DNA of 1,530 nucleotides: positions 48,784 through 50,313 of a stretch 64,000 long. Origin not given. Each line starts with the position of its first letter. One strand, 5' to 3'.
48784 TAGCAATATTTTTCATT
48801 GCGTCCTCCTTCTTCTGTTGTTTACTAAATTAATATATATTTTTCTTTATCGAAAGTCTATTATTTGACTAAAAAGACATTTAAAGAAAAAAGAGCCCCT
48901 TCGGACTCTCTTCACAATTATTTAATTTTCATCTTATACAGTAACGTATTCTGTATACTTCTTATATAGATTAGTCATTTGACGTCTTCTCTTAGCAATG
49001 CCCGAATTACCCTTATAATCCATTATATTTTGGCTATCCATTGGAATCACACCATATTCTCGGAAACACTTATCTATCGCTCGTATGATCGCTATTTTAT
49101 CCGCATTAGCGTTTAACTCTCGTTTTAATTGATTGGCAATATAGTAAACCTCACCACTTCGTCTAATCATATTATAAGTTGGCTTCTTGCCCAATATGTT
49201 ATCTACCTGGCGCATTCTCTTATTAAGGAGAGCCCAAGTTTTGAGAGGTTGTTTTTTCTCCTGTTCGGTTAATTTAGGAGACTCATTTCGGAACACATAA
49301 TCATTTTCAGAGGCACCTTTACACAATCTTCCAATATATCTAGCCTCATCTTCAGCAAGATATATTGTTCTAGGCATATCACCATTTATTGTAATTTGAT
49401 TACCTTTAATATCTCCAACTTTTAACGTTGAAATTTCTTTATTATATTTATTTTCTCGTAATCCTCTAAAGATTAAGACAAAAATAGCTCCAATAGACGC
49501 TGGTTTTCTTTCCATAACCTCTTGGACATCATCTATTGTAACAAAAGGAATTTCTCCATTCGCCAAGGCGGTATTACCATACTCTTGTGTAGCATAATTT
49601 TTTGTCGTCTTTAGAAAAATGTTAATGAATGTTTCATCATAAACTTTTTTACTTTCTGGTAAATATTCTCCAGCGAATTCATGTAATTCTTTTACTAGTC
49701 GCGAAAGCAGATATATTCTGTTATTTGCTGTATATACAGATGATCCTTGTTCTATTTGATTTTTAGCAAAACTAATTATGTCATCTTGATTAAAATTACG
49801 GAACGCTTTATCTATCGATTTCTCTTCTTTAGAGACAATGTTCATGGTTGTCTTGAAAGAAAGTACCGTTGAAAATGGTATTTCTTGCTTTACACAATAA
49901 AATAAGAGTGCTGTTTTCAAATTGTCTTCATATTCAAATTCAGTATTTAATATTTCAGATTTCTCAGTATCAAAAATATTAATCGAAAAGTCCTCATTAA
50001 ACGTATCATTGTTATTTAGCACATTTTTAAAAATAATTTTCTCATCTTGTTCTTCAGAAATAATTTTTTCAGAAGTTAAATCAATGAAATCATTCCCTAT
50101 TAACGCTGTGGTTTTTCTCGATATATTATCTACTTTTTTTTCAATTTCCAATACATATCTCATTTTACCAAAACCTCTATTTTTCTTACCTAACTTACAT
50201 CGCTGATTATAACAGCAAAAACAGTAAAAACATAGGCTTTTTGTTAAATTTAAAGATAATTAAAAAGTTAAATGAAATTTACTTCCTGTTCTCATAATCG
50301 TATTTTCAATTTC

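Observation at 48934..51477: Two tandem tyrosine recombinases flanked by a bidirectional terminator, plus a third small recombinase at 15265-15858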

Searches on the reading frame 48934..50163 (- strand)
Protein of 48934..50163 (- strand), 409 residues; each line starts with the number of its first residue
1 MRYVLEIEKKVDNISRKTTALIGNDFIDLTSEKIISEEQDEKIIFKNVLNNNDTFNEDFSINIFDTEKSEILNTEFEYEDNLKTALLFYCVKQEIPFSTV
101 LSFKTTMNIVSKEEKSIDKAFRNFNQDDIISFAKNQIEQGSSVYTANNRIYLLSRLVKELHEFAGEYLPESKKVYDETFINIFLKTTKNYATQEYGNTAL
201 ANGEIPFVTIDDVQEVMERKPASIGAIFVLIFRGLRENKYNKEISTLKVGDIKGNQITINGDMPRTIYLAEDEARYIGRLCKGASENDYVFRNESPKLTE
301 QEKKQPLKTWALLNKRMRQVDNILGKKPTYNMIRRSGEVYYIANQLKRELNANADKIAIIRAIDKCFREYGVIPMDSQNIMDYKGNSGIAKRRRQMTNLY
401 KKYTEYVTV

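Call 4: search_protein_families(library=pfam, proteins=[window:48934-50163:-], max_evalue=0.01)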
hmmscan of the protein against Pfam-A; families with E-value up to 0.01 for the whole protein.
window:48934-50163:- (409 aa): 0 families

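Call 5: search_protein_families(library=phrogs, proteins=[window:48934-50163:-], max_evalue=0.001)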
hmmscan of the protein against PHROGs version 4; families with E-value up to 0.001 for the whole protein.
window:48934-50163:- (409 aa): 0 families

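Call 11: search_dna_similar(query=window:48934-50163:-, collection=phages, mode=protein, max_rows=25, max_evalue=0.01)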
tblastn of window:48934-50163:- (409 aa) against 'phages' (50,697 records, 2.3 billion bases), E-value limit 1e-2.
No match.

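Call 15: find_homologous_proteins(query=window:48934-50163:-, max_evalue=0.001)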
Query window:48934-50163:- (409 aa): 173 proteins with E <= 0.001 among 4397 candidates; the best 120 are listed.
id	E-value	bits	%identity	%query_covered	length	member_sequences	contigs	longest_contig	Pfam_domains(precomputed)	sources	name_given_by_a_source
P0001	4.0e-264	894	100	100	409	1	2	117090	-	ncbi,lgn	-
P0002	1.3e-263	892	100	100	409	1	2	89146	-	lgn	-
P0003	3.9e-261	884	100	99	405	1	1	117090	-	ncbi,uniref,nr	ncbi:hypothetical protein [Limosilactobacillus reuteri]|uniref:hypothetical protein n=1 Tax=Limosila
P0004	1.8e-260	882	99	100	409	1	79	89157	-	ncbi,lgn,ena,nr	ncbi:hypothetical protein BBP14_08090 [Limosilactobacillus reuteri]|nr:hypothetical protein BBP14_08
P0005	2.4e-260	881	99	100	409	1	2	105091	-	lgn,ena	-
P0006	5.5e-260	880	98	100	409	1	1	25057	-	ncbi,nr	ncbi:hypothetical protein BBP13_09270 [Limosilactobacillus reuteri]|nr:hypothetical protein BBP13_09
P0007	7.6e-260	879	98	100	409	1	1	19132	-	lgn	-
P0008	5.8e-259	877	98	100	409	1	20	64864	-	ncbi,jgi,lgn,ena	-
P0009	1.0e-258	876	98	100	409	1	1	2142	-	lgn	-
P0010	1.5e-258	875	98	100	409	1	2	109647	-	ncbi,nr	ncbi:hypothetical protein CBG04_08570 [Limosilactobacillus reuteri]|nr:hypothetical protein CBG11_07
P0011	1.5e-258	875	97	100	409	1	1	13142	-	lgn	-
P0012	3.8e-258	874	98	100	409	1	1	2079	-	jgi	-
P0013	7.1e-258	873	97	100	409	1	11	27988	-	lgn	-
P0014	9.0e-258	873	98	100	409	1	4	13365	-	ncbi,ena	-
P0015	1.0e-257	872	97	100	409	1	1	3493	-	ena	-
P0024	4.0e-257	871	97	100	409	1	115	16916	-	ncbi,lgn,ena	-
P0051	3.1e-256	868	96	100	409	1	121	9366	-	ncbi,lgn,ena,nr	ncbi:hypothetical protein BHL84_10440 [Limosilactobacillus reuteri]|nr:hypothetical protein BHL84_10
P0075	1.4e-255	865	96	100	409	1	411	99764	-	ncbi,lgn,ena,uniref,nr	ncbi:hypothetical protein BHL83_03090 [Limosilactobacillus reuteri]|uniref:Uncharacterized protein n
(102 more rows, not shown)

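Call 32: search_protein_representatives(protein=window:48934-50163:-)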
Query: 409 residues. Proteins with E-value up to 0.001 (for the whole library): 16; up to 1e-10: 9; up to 1e-30: 2. The best 16 are listed.
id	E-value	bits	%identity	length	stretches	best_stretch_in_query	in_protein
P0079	5.9e-256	865.0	97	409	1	1-409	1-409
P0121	1.7e-36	142.8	89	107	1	1-83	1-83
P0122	2.1e-27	112.8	27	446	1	37-399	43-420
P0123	4.1e-25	105.3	27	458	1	44-382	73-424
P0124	2.3e-22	96.3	27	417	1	20-374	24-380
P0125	7.1e-17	78.2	26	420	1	41-349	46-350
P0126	2.1e-16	76.7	28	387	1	37-397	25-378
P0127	3.3e-16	76.0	27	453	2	36-165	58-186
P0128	1.5e-12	64.0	28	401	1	28-351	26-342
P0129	6.3e-10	55.3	25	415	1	25-349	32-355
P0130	1.2e-09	54.4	31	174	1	231-370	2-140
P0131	9.7e-09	51.4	26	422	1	41-379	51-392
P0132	1.4e-08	50.9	59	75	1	1-69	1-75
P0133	4.3e-06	42.7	26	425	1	50-353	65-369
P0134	3.5e-05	39.7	25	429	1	33-344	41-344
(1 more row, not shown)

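Call 34: search_solved_structures(query=A2, max_evalue=10, show_alignments=3)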
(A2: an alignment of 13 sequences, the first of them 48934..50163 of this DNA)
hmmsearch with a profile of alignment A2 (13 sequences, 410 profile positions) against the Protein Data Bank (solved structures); distinct sequences matched with E-value up to 10: 3.
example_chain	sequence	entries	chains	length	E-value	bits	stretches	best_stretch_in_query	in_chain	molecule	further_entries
4a8e_A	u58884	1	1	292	4.6e-08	35.6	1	206-353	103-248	PROBABLE TYROSINE RECOMBINASE XERC-LIKE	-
5hxy_A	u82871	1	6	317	2.8e-07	33.1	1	216-352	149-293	Tyrosine recombinase XerA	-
6z1p_Az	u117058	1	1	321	0.013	17.7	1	246-330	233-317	bL25m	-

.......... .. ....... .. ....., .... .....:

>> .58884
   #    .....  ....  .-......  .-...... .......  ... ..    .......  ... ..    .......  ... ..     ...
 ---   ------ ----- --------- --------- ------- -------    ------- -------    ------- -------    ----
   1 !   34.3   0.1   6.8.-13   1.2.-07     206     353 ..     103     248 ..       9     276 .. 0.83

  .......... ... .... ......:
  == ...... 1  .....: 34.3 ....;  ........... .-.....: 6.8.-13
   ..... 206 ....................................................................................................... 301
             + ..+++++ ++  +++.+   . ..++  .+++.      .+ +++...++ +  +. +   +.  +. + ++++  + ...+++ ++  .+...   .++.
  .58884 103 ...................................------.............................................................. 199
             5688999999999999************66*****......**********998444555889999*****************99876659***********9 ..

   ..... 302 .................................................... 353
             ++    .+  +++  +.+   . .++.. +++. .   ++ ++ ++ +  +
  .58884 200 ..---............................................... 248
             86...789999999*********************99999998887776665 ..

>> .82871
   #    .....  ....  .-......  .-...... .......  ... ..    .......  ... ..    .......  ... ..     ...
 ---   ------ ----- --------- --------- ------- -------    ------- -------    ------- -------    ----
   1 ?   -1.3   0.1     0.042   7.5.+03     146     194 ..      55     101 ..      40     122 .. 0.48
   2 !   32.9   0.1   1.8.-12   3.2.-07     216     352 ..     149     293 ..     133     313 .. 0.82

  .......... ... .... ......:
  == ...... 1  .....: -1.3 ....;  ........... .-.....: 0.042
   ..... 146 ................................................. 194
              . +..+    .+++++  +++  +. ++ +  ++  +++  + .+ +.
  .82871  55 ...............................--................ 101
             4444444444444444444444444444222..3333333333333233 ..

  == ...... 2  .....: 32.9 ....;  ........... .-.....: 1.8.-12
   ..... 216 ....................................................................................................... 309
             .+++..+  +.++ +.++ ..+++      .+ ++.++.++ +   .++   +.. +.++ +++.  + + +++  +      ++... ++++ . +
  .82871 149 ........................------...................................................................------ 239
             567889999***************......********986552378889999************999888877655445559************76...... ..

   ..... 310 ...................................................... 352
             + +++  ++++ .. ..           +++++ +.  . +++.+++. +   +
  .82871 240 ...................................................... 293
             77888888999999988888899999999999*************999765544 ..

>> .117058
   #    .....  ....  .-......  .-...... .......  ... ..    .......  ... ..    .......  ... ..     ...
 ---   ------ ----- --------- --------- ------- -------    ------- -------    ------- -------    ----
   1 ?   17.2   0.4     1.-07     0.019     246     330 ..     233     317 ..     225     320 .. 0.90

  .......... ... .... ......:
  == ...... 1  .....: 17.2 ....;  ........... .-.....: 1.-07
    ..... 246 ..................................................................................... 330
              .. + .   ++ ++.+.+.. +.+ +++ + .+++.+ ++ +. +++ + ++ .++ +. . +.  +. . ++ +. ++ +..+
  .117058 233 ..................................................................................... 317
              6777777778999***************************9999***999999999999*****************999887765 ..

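Call 35: search_protein_families(library=pfam, alignment_id=A2, max_evalue=1)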
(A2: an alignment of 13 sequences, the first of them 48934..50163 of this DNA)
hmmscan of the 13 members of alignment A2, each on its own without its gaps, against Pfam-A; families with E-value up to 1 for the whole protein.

A. member 1, window:48934-50163:- (409 aa): 2 families
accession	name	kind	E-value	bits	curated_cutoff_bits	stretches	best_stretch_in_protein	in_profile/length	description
PF17833.7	pre-PUA_NIP7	-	0.02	15.6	23.1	0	111-157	6-55/80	NIP7/UPF0113, pre-PUA domain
PF00211.25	Guanylate_cyc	-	0.045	13.8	21.9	1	302-358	24-79/183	Adenylate and Guanylate cyclase catalytic domain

B. families by the number of members that match (of 13 scanned): 20 families
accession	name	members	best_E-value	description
PF22822.1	MrpR_N_CB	6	2.5e-06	MrpR, N-terminal core-binding domain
PF00589.27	Phage_integrase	2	6e-06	Phage integrase family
PF13495.12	Phage_int_SAM_4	2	7.7e-05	Phage integrase, N-terminal SAM-like domain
PF00264.25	Tyrosinase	2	0.17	Common central domain of tyrosinase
PF10711.15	DUF2513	1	0.016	Hypothetical protein (DUF2513)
PF17833.7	pre-PUA_NIP7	1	0.02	NIP7/UPF0113, pre-PUA domain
PF21368.3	AI2M-like_HNH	1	0.034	AI2M/AI1M-like, HNH endonuclease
PF00211.25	Guanylate_cyc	1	0.045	Adenylate and Guanylate cyclase catalytic domain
PF12681.13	Glyoxalase_2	1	0.048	Glyoxalase-like domain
PF08542.16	Rep_fac_C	1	0.066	Replication factor C C-terminal domain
PF21279.3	YhfX-like_C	1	0.067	YhfX-like, C-terminal domain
PF15569.11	Imm40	1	0.09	Immunity protein 40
PF02954.25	HTH_8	1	0.1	Bacterial regulatory protein, Fis family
PF23285.1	DUF7078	1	0.1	Domain of unknown function (DUF7078)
PF16273.10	NuDC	1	0.11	Nuclear distribution C domain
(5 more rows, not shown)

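Call 37: find_encoding_contigs(protein=P0075, flank=5000, max_places=10)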
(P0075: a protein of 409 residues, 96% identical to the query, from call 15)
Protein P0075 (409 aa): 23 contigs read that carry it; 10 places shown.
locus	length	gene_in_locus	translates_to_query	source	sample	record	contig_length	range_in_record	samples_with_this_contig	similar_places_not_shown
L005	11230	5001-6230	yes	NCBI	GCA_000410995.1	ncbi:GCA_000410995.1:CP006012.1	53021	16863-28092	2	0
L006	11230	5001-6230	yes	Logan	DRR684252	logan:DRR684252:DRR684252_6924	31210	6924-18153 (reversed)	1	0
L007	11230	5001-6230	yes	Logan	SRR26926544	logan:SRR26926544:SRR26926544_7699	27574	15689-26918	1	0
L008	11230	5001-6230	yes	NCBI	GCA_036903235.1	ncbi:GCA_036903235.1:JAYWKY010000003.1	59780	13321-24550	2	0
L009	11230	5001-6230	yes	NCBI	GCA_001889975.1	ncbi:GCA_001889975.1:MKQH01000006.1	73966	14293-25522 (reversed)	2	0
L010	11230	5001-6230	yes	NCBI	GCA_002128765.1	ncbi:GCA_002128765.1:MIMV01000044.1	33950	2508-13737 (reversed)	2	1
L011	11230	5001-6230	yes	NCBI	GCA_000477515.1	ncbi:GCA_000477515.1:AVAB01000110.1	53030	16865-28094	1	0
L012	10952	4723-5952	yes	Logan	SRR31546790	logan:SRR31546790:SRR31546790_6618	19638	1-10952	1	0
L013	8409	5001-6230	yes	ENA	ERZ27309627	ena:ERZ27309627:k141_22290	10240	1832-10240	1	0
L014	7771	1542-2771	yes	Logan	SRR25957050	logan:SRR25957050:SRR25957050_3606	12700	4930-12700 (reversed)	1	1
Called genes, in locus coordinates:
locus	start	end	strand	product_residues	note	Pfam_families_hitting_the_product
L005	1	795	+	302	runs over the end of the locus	PF13276:HTH_21, PF00665:rve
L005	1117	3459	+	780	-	PF04262:Glu_cys_ligase, PF18419:ATP-grasp_6, PF02655:ATP-grasp_3 (faint), PF07478:Dala_Dala_lig_C (weak), PF08443:RimK (faint)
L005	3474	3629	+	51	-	-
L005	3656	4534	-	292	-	PF13276:HTH_21, PF00665:rve, PF13683:rve_3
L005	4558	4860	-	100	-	PF01527:HTH_Tnp_1, PF13518:HTH_28 (faint)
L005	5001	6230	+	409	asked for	-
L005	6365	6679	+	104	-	-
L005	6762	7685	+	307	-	PF13309:HTH_22 (faint), PF13384:HTH_23 (faint), PF13936:HTH_38, PF13551:HTH_29 (faint), PF00665:rve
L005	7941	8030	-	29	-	PF16935:Hol_Tox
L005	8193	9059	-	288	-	PF22125:Lreu_0056_like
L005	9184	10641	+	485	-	PF00324:AA_permease, PF13520:AA_permease_2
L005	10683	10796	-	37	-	-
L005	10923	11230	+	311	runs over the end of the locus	PF02329:HDC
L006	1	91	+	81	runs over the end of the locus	-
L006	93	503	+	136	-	PF02661:Fic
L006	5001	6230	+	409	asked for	-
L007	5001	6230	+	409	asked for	-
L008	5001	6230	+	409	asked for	-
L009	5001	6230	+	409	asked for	-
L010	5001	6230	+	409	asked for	-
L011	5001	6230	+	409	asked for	-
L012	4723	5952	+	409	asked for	-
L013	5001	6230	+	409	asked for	-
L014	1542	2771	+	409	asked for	-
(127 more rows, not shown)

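Call 42: predict_structure(alignment_id=A2)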
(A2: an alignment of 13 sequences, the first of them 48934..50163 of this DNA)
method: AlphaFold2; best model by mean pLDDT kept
length: 409 residues; sequences in the alignment: 13
mean_pLDDT: 80.2   pTM: 0.55
mean pLDDT of the five models: 80.2, 80.0, 79.7, 79.4, 78.8
residues with pLDDT >= 90: 133; 70-90: 197; 50-70: 44; < 50: 35
segments of 3 or more residues with pLDDT < 50: 13-34, 194-204
pLDDT, mean of each block of 10 residues (from residue 1): 76 38 36 53 86 81 82 84 93 89 93 91 88 81 81 91 87 65 70 43 63 86 90 90 93 94 91 90 92 86 88 84 82 92 86 75 92 75 61 87 80
secondary structure, 60 per line:
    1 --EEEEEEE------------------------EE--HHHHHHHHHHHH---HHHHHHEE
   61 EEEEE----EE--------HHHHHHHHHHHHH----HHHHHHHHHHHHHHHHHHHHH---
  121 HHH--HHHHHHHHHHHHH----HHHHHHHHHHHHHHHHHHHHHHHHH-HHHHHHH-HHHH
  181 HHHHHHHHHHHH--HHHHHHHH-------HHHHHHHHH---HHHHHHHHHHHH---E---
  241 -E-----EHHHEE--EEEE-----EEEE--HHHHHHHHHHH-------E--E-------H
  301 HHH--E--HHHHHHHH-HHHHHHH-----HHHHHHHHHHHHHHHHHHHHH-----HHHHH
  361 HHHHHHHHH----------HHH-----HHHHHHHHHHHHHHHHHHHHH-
elements in order: E3-9 H38-49 H53-58 E59-65 H80-92 H97-117 H126-138 H143-167 H169-175 H177-192 H195-202 H210-218 H222-233 E256-259 E265-268 H271-281 H300-303 H309-316 H318-324 H330-350 H356-369 H388-408

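Call 44: find_encoding_contigs(protein=P0024, flank=3000, max_places=10)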
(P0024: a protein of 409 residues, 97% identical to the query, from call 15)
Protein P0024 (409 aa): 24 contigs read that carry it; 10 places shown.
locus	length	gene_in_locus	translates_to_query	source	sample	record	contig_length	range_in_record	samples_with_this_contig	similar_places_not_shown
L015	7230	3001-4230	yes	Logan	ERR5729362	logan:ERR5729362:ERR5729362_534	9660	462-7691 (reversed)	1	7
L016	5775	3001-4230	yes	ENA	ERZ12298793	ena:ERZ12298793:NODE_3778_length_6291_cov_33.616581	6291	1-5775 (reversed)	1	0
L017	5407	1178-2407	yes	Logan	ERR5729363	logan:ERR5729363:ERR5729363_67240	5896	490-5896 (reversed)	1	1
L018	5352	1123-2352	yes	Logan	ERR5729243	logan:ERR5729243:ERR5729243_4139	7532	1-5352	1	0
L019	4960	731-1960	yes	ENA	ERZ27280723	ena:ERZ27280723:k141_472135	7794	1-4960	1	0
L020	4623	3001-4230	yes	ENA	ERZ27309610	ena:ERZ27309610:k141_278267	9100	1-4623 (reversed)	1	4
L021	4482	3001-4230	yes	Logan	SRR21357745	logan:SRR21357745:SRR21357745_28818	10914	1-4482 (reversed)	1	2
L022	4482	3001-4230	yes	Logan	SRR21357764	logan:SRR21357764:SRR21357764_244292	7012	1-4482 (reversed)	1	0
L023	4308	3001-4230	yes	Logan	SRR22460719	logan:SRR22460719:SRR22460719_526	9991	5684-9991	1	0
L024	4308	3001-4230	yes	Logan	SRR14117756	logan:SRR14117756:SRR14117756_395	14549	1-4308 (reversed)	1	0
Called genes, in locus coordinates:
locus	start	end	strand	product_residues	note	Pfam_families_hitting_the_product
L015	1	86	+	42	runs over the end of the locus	-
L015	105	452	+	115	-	PF02452:PemK_toxin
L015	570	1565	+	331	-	PF09851:SHOCT (weak)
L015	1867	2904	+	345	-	PF13495:Phage_int_SAM_4 (faint), PF00589:Phage_integrase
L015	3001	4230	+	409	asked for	-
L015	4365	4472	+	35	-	-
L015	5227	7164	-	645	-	PF00724:Oxidored_FMN, PF01207:Dus, PF13738:Pyr_redox_3 (weak), PF01134:GIDA (weak), PF07992:Pyr_redox_2, PF12831:FAD_oxidored (weak), PF13738:Pyr_redox_3, PF00070:Pyr_redox, +9 more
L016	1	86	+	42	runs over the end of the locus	-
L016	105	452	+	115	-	PF02452:PemK_toxin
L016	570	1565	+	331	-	PF09851:SHOCT (weak)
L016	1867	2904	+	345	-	PF13495:Phage_int_SAM_4 (faint), PF00589:Phage_integrase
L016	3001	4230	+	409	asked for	-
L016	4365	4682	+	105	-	-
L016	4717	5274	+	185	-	PF03413:PepSY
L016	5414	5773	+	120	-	?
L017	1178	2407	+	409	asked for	-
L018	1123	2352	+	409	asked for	-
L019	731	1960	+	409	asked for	-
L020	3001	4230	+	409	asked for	-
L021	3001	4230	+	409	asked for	-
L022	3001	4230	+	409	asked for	-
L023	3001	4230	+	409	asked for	-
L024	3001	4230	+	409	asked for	-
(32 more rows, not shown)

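Call 45: find_encoding_contigs(protein=P0051, flank=3000, max_places=10)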
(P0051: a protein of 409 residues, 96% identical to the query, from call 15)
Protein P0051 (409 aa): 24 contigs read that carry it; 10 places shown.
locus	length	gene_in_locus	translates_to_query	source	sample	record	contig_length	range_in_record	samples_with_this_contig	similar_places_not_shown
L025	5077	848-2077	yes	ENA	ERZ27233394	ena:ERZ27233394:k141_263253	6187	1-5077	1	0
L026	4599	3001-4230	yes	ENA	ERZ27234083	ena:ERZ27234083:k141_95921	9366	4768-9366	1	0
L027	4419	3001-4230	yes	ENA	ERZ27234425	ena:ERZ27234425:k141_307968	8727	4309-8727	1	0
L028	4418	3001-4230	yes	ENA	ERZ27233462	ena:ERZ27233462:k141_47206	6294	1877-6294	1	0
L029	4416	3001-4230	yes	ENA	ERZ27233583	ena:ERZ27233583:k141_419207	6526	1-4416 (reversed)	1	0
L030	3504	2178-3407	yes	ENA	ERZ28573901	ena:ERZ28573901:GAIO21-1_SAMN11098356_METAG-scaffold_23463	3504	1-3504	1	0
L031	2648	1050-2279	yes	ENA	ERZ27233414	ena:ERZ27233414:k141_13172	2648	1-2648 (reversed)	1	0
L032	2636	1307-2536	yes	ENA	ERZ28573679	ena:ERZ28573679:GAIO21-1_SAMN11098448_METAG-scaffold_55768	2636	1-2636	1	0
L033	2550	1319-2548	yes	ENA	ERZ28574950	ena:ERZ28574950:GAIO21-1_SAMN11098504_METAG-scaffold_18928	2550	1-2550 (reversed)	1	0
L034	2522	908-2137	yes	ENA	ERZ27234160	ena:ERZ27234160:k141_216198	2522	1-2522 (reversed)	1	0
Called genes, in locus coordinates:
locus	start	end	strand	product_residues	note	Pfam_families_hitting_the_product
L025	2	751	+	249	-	?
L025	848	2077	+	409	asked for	-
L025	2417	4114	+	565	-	PF02776:TPP_enzyme_N, PF00205:TPP_enzyme_M, PF02775:TPP_enzyme_C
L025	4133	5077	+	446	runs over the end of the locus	PF02515:CoA_transf_3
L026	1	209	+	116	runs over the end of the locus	-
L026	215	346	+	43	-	-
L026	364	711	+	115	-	PF02452:PemK_toxin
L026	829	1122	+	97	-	-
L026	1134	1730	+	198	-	PF27000:PH_gly_zipper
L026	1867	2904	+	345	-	PF13495:Phage_int_SAM_4 (faint), PF00589:Phage_integrase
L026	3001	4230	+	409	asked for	-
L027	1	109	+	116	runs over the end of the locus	-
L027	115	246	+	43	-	-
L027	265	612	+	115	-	PF02452:PemK_toxin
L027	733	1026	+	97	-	-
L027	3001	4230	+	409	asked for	-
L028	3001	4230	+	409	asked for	-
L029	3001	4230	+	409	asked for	-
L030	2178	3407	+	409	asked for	-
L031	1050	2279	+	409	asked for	-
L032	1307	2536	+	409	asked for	-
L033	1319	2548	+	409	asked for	?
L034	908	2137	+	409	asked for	-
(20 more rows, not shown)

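Call 46: find_encoding_contigs(protein=P0004, flank=3000, max_places=10)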
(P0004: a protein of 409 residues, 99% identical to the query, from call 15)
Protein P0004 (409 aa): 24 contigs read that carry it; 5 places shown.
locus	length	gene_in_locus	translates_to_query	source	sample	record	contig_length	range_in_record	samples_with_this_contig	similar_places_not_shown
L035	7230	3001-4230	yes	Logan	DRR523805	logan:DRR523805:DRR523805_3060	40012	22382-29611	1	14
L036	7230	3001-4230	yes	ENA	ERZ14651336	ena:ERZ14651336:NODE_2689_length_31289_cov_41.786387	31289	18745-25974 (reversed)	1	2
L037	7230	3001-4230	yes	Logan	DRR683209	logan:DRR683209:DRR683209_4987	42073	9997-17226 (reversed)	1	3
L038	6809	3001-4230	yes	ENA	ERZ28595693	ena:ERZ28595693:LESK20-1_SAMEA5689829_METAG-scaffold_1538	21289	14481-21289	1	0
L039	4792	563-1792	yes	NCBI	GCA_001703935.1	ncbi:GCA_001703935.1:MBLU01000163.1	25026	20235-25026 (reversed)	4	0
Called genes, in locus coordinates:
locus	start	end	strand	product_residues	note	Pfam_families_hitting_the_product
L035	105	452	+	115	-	PF02452:PemK_toxin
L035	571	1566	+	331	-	PF09851:SHOCT (weak)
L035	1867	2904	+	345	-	PF13495:Phage_int_SAM_4 (faint), PF00589:Phage_integrase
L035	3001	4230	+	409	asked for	-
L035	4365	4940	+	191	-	-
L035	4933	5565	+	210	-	-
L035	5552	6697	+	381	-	-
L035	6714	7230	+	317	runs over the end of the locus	PF13479:AAA_24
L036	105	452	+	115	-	PF02452:PemK_toxin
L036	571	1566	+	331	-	PF09851:SHOCT (weak)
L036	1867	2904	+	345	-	PF13495:Phage_int_SAM_4 (faint), PF00589:Phage_integrase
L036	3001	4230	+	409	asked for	-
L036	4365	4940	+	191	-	-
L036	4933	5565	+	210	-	-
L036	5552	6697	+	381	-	-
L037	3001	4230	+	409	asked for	-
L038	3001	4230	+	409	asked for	-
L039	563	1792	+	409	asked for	-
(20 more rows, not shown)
